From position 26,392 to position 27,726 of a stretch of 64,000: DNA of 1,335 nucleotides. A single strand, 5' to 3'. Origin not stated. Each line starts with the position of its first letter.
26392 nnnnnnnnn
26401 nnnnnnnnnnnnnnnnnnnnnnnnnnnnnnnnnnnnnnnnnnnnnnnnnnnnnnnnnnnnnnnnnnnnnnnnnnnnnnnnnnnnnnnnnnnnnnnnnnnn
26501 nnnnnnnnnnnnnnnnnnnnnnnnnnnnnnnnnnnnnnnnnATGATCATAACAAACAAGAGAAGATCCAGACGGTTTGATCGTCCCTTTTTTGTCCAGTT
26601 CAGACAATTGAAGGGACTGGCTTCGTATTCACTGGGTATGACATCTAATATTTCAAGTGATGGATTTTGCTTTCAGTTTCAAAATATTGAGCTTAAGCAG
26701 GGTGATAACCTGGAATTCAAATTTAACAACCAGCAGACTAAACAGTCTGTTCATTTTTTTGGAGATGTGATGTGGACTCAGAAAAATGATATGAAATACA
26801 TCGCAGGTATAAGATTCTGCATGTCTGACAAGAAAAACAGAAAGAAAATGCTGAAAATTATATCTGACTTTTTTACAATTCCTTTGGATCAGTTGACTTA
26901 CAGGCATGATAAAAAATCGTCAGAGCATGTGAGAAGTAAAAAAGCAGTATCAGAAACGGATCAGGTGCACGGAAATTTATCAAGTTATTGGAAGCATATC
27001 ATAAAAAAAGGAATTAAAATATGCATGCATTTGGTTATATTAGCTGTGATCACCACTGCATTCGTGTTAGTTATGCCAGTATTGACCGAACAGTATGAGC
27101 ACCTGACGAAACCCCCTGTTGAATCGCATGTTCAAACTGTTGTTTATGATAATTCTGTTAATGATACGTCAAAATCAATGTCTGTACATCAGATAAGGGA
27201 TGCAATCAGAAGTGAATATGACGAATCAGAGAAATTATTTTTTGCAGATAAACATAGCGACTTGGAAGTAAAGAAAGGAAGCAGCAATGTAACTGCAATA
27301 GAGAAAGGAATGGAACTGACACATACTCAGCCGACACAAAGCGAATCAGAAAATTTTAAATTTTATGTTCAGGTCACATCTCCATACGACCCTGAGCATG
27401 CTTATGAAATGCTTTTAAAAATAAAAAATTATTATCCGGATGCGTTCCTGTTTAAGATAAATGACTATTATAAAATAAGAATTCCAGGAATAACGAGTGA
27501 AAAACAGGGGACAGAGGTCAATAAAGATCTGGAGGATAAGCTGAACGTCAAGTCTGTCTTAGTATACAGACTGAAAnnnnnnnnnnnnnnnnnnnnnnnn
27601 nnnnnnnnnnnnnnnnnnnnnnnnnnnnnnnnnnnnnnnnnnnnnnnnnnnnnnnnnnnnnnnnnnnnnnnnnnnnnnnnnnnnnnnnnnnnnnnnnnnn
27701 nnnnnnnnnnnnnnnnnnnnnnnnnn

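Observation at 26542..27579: PilZ-TM-SPOR fusion protein: c-di-GMP receptor potentially targeted to septal peptidoglycan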

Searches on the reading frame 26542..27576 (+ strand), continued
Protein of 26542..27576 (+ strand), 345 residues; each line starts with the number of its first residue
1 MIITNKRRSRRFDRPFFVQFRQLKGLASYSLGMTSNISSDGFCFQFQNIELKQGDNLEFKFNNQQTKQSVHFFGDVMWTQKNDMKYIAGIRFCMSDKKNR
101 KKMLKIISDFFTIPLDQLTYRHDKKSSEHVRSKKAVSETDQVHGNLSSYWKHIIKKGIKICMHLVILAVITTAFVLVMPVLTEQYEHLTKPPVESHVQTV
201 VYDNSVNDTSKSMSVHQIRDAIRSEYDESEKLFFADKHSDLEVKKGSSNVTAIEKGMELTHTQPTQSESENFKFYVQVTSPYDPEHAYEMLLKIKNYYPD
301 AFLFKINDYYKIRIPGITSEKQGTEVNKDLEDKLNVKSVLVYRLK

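Call 61: find_homologous_proteins(query=A3, max_evalue=1e-10)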
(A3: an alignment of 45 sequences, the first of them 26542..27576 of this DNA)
Query A3 (45 sequences) (345 aa, profile of the alignment): 15 proteins with E <= 1e-10 among 6247 candidates.
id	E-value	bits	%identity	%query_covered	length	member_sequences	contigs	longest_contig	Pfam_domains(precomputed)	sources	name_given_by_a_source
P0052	1.6e-109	385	26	35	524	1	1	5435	-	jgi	jgi:hypothetical protein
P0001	5.6e-103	364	100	100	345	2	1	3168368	PF07238.20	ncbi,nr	ncbi:MAG: PilZ domain-containing protein [Nitrospiraceae bacterium]|nr:MAG: PilZ domain-containing p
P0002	4.7e-102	360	54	100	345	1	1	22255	PF07238.20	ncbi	-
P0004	7.8e-102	360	48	100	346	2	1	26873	PF07238.20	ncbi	-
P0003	1.4e-98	349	49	100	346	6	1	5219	PF07238.20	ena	-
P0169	1.5e-97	346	32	33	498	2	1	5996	-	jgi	-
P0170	1.8e-95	339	30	33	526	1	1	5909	-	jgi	jgi:hypothetical protein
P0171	7.3e-94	333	34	31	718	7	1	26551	PF07238.20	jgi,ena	-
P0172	1.2e-91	326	29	41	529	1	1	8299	-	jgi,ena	-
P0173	1.8e-47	181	34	30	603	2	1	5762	PF07238.20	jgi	-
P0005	1.8e-46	177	44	62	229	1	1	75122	PF05036.19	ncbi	-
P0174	7.1e-46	175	31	31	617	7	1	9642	PF07238.20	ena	-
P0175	2.0e-45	174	33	34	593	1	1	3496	PF07238.20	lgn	-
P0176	2.0e-44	171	34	28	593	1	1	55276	PF07238.20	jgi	jgi:hypothetical protein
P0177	3.1e-41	160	32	35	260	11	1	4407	PF07238.20,PF02922.25,PF16561.12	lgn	-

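Call 62: list_cluster_members(proteins=[P0006, P0008, P0014, P0019, P0021, P0022, P0026, P0027, P0032, P0043])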
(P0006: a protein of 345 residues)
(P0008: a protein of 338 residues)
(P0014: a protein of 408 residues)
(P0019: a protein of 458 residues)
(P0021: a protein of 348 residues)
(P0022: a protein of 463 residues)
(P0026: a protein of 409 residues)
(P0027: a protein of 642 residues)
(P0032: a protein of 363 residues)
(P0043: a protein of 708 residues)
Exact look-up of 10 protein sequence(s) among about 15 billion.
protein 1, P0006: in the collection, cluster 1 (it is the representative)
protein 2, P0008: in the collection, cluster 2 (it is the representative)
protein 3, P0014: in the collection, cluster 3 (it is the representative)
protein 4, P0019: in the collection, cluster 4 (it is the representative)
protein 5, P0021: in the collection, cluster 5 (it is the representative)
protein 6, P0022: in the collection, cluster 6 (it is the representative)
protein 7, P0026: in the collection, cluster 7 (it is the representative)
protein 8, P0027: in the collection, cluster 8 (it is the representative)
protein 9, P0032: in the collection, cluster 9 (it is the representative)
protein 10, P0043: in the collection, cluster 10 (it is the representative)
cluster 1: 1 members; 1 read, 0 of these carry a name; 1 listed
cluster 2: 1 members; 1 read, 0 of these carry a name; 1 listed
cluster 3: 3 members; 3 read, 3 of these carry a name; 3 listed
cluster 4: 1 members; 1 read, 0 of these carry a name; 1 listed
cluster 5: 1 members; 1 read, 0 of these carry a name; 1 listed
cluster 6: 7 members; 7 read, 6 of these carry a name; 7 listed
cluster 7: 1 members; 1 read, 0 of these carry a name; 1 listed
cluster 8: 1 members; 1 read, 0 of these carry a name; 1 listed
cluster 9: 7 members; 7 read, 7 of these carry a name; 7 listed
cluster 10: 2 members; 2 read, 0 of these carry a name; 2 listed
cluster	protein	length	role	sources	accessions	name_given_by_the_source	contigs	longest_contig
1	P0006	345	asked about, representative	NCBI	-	-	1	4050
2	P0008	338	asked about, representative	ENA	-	-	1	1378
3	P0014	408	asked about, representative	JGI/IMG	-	hypothetical protein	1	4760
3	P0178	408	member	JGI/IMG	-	hypothetical protein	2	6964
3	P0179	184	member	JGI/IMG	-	cell division septation protein DedD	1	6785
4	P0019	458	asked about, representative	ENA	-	-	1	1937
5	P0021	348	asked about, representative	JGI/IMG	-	-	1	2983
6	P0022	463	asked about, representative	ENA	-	-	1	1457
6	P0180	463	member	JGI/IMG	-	cell division septation protein DedD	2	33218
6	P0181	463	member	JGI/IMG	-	cell division septation protein DedD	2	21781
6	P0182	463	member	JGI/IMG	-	cell division septation protein DedD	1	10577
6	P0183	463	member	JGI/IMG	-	cell division septation protein DedD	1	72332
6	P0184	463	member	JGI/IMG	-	cell division septation protein DedD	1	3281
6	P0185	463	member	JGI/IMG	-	cell division septation protein DedD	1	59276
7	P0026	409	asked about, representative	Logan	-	-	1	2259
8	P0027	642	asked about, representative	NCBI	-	-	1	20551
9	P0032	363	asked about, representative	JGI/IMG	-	hypothetical protein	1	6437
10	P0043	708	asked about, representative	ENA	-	-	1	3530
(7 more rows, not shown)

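Call 63: find_encoding_contigs(protein=P0183, flank=7000, max_places=2)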
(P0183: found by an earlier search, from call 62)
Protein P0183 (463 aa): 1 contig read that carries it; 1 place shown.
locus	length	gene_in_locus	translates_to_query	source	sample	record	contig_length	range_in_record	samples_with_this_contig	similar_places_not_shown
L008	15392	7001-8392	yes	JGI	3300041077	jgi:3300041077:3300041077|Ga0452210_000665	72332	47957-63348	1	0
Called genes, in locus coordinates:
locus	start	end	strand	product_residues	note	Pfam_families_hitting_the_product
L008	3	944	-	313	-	PF01073:3Beta_HSD (weak), PF01370:Epimerase, PF02719:Polysacc_synt_2 (faint), PF04321:RmlD_sub_bind (faint), PF07993:NAD_binding_4 (faint), PF16363:GDP_Man_Dehyd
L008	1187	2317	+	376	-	PF13433:Peripla_BP_5, PF13458:Peripla_BP_6, PF01094:ANF_receptor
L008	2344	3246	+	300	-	PF02653:BPD_transp_2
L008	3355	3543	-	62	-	-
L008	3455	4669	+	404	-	PF02653:BPD_transp_2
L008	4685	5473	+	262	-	PF00005:ABC_tran, PF12399:BCA_ABC_TP_C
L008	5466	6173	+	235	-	PF00005:ABC_tran, PF13304:AAA_21 (faint)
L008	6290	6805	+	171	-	PF01976:DUF116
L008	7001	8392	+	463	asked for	PF07238:PilZ (weak), PF05036:SPOR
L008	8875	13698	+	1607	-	PF00082:Peptidase_S8, PF18998:Flg_new_2, PF00629:MAM, PF18998:Flg_new_2, PF00629:MAM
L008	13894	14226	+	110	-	-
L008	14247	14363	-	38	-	-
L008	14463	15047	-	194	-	PF00293:NUDIX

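Call 64: find_encoding_contigs(protein=P0027, flank=7000, max_places=2)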
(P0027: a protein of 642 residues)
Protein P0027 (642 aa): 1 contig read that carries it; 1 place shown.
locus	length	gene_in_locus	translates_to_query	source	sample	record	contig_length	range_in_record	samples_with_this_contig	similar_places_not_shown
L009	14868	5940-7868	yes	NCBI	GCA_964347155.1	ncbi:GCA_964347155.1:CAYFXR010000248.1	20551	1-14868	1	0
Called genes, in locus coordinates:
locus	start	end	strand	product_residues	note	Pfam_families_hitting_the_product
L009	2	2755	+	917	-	?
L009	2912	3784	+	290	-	-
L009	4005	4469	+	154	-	PF13690:CheX, PF04509:CheC (weak)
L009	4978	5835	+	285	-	PF13511:DUF4124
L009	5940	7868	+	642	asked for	PF07238:PilZ, PF00691:OmpA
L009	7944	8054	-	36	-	-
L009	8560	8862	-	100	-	PF07238:PilZ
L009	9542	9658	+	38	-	-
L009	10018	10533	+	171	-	-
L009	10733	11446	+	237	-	PF13386:DsbD_2 (weak)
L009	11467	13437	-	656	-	PF00483:NTP_transferase, PF12804:NTP_transf_3 (weak), PF25087:GMPPB_C (faint), PF01636:APH, PF02958:EcKL (weak)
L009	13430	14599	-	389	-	PF07075:NamZ_N, PF20732:NamZ_C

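Call 80: fold_search(model_id=the predicted structure, library=pdb)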
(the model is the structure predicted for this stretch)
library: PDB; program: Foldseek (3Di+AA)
matches with E <= 10: 963; with E <= 0.001: 23
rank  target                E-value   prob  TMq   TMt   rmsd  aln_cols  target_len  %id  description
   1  2rde_A                6.9e-05  1.00  0.23  0.35   3.3        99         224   15  Crystal structure of VCA0042 complexed with c-di-GMP (released 2007-10-30)
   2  4i86_B                1.1e-04  1.00  0.24  0.71   3.2       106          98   10  Crystal structure of PilZ domain of CeSA from cellulose synthesizing bacterium (released 2013-04-03)
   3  5ej1_A                1.1e-04  1.00  0.26  0.13   3.5       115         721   10  Pre-translocation state of bacterial cellulose synthase (released 2016-03-30)
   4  4p00_A                1.3e-04  1.00  0.25  0.13   3.3       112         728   11  Bacterial Cellulose Synthase in complex with cyclic-di-GMP and UDP (released 2014-04-09)
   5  5kec_D                1.3e-04  1.00  0.25  0.37   3.9       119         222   13  Structure of K. pneumonia MrkH in its apo state. (released 2016-08-17)
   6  2rde_B                1.5e-04  1.00  0.23  0.35   3.2        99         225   15  Crystal structure of VCA0042 complexed with c-di-GMP (released 2007-10-30)
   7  5vx6_A                1.9e-04  1.00  0.24  0.37   3.8       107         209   13  Structure of Bacillus subtilis Inhibitor of motility (MotI/DgrA) (released 2017-11-22)
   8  5ked_A                1.9e-04  1.00  0.24  0.35   4.1       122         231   12  Structure of the 2.65 Angstrom P2(1) crystal of K. pneumonia MrkH (released 2016-08-17)
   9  5y6g                  2.6e-04  1.00  0.24  0.57   3.4       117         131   16  PilZ domain with c-di-GMP of YcgR from Escherichia coli (released 2018-07-18)
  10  4hg6_A                2.6e-04  1.00  0.25  0.12   4.1       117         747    9  Structure of a cellulose synthase - cellulose translocation intermediate (released 2012-12-19)
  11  4xrn_C                2.6e-04  1.00  0.25  0.64   3.7       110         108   14  Pilz domain with c-di-gmp of a protein from Pseudomonas aeruginosa (released 2016-02-03)
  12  3kyg_A                3.1e-04  1.00  0.24  0.35   3.5       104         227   17  Crystal structure of VCA0042 (L135R) complexed with c-di-GMP (released 2010-04-14)
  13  5vx6_B                3.3e-04  1.00  0.24  0.37   3.7       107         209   13  Structure of Bacillus subtilis Inhibitor of motility (MotI/DgrA) (released 2017-11-22)
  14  4xrn_B                3.9e-04  1.00  0.24  0.66   3.6       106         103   16  Pilz domain with c-di-gmp of a protein from Pseudomonas aeruginosa (released 2016-02-03)
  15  9b8v_E                4.1e-04  1.00  0.25  0.11   5.9       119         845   13  AlphaFold2 informed cryo-EM model of the E. coli cellulose synthase BcsAG3B6 complex (released 2025-02-19)
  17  4rt0_B                4.3e-04  1.00  0.24  0.64   3.9       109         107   15  Structure of the Alg44 PilZ domain from Pseudomonas aeruginosa PAO1 in complex with c-di-GMP (released 2015-04-08)
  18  4rt0_C                6.4e-04  1.00  0.24  0.65   3.7       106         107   15  Structure of the Alg44 PilZ domain from Pseudomonas aeruginosa PAO1 in complex with c-di-GMP (released 2015-04-08)
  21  4rt0_A                8.0e-04  1.00  0.24  0.62   3.8       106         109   14  Structure of the Alg44 PilZ domain from Pseudomonas aeruginosa PAO1 in complex with c-di-GMP (released 2015-04-08)
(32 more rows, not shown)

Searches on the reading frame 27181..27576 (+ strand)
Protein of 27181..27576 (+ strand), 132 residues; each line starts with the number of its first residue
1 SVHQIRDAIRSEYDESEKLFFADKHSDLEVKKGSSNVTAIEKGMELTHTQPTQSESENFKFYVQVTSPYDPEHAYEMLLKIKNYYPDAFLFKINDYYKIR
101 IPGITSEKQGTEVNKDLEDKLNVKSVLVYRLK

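Call 7: search_protein_families(library=pfam, proteins=[window:27181-27576:+], max_evalue=10)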
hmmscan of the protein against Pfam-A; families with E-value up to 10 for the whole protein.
seq(132 aa): 1 family
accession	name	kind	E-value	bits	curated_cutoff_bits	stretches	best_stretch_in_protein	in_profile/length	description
PF05036.18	SPOR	-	0.081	13.7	21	1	60-118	4-65/76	SPOR domain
